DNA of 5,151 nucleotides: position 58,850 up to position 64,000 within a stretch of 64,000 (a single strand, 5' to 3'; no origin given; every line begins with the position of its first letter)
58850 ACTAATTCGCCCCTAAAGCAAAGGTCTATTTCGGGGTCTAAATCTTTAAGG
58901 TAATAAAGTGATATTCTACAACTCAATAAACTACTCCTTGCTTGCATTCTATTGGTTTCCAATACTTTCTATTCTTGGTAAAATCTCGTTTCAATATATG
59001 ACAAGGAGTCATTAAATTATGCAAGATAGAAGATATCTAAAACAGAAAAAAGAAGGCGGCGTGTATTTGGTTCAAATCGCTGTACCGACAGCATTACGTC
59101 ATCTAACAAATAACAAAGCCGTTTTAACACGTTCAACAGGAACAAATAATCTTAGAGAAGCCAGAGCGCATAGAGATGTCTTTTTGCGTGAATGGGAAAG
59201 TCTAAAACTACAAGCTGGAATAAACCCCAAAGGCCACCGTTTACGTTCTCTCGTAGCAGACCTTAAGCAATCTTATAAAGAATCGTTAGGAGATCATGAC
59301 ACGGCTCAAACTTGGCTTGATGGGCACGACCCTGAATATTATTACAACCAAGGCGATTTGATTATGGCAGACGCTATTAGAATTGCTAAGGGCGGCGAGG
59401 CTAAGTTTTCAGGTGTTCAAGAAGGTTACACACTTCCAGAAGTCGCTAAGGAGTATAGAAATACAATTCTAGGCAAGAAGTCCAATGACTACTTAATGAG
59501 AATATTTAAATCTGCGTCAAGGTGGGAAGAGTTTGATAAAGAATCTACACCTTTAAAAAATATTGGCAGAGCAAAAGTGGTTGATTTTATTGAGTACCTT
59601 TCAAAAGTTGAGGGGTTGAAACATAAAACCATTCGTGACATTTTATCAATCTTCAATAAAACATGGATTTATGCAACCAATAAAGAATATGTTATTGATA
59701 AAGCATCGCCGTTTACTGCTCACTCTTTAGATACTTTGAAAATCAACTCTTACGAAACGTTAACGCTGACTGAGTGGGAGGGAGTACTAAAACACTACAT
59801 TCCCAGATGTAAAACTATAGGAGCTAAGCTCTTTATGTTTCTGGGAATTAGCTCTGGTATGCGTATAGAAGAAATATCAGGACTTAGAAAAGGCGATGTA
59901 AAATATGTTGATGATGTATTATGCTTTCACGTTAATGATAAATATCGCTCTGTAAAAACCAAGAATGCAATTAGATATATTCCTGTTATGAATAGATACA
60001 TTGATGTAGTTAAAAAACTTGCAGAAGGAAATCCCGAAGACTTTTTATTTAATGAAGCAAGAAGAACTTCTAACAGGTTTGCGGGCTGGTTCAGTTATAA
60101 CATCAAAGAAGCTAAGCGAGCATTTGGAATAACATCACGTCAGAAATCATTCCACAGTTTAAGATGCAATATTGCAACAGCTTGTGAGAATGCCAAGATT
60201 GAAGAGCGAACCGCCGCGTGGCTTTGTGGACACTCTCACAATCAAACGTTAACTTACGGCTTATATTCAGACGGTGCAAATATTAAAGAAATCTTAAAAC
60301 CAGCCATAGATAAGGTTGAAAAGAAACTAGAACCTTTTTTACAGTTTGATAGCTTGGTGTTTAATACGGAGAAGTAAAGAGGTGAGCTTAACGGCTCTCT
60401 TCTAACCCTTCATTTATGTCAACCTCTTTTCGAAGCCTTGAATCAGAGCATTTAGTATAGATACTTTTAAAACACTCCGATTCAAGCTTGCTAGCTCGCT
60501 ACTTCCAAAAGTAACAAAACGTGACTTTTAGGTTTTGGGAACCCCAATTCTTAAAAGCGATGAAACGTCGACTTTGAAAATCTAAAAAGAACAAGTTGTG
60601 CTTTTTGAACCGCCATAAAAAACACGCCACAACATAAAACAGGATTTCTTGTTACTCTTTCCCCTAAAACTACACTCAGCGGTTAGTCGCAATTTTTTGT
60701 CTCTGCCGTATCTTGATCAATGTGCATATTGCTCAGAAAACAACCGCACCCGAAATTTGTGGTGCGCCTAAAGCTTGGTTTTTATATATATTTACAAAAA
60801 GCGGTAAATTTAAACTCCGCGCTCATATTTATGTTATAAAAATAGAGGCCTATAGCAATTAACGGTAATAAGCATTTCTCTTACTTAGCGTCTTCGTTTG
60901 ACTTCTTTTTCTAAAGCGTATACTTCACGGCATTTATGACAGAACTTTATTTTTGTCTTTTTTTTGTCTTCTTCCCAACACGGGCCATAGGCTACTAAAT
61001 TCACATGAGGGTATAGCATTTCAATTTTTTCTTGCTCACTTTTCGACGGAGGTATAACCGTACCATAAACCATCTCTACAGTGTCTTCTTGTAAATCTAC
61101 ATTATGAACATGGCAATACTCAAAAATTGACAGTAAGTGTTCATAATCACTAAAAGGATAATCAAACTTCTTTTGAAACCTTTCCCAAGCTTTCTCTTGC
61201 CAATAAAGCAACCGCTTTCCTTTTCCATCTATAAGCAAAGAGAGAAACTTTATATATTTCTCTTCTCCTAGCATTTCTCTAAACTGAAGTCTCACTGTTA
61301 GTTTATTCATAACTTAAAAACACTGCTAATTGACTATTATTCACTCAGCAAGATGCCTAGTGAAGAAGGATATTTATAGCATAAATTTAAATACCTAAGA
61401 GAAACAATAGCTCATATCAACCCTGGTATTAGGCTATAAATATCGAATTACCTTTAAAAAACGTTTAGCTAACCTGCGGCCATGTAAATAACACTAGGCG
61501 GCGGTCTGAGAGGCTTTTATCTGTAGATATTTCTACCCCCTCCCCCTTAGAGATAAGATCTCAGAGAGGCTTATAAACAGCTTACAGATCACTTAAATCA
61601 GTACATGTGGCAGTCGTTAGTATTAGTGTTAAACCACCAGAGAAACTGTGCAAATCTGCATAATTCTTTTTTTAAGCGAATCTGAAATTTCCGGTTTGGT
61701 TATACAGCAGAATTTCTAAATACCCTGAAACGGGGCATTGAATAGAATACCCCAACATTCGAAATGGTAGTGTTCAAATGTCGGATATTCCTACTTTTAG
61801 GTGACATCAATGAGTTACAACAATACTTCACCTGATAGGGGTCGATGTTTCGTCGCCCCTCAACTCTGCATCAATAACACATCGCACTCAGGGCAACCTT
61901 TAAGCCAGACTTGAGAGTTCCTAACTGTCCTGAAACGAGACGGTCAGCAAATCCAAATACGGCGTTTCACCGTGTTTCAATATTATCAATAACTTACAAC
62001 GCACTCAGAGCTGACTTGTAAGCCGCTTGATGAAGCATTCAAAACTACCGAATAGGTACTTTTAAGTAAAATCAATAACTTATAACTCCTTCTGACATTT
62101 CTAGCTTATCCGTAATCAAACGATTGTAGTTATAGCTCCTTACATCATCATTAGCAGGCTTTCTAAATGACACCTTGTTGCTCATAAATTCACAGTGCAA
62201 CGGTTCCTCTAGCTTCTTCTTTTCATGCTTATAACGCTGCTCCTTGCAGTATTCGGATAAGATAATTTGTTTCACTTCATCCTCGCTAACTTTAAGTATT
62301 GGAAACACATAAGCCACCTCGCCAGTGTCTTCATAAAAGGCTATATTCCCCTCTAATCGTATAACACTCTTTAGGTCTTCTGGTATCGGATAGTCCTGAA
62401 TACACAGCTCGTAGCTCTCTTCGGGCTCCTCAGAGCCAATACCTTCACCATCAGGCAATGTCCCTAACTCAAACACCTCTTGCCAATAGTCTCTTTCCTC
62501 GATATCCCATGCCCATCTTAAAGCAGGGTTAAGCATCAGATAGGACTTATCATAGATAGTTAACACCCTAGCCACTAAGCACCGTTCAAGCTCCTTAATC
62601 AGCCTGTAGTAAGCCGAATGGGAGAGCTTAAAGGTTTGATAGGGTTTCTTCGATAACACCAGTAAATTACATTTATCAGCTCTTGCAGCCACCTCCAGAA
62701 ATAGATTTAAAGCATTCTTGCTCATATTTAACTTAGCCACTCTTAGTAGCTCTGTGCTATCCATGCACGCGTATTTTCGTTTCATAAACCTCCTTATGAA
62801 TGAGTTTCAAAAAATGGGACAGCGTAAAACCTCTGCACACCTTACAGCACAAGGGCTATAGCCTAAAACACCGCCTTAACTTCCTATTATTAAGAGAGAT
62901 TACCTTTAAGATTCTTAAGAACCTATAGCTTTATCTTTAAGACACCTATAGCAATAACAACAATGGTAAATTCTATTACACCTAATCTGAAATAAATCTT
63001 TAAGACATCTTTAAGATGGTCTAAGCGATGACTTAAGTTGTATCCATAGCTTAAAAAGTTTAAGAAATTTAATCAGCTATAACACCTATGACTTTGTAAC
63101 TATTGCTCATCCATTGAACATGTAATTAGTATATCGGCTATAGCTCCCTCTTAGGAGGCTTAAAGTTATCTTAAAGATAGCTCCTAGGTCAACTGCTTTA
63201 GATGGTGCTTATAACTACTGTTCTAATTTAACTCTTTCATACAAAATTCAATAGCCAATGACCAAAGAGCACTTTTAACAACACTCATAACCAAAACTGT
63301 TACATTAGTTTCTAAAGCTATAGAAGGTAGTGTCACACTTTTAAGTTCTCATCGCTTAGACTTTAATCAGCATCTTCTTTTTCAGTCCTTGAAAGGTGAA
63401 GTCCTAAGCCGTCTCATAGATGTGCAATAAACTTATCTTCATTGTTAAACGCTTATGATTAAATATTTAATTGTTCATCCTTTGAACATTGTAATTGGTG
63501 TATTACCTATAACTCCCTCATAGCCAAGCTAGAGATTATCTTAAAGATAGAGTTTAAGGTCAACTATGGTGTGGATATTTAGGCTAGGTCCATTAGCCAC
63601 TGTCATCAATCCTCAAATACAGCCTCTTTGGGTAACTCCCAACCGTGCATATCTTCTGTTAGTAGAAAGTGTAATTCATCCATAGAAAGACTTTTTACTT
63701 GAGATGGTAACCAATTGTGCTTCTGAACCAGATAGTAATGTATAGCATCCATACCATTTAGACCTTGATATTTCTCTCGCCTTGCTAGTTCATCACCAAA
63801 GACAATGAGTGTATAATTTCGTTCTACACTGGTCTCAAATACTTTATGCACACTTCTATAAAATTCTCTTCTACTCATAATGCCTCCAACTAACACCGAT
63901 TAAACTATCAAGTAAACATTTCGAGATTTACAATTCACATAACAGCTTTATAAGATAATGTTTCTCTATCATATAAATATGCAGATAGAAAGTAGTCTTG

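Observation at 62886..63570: Iteron field with two ~95-bp degenerate direct repeats and palindromic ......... units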

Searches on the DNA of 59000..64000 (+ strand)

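Call 13: search_dna_similar(query=window:59000-64000:+, collection=plasmids, mode=distant)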
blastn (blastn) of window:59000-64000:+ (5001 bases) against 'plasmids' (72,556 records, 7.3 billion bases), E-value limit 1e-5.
No match.

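Call 14: search_dna_similar(query=window:59000-64000:+, collection=phages, mode=distant)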
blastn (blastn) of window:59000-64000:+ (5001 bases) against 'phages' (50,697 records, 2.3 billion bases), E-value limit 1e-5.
No match.

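Call 85: search_rna_families(sources=[L001, L003], threshold=evalue, max_evalue=1)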
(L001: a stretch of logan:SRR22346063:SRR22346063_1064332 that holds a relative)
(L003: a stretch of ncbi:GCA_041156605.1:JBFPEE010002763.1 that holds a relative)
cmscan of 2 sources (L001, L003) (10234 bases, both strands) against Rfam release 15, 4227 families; matches with E-value up to 1: 0.
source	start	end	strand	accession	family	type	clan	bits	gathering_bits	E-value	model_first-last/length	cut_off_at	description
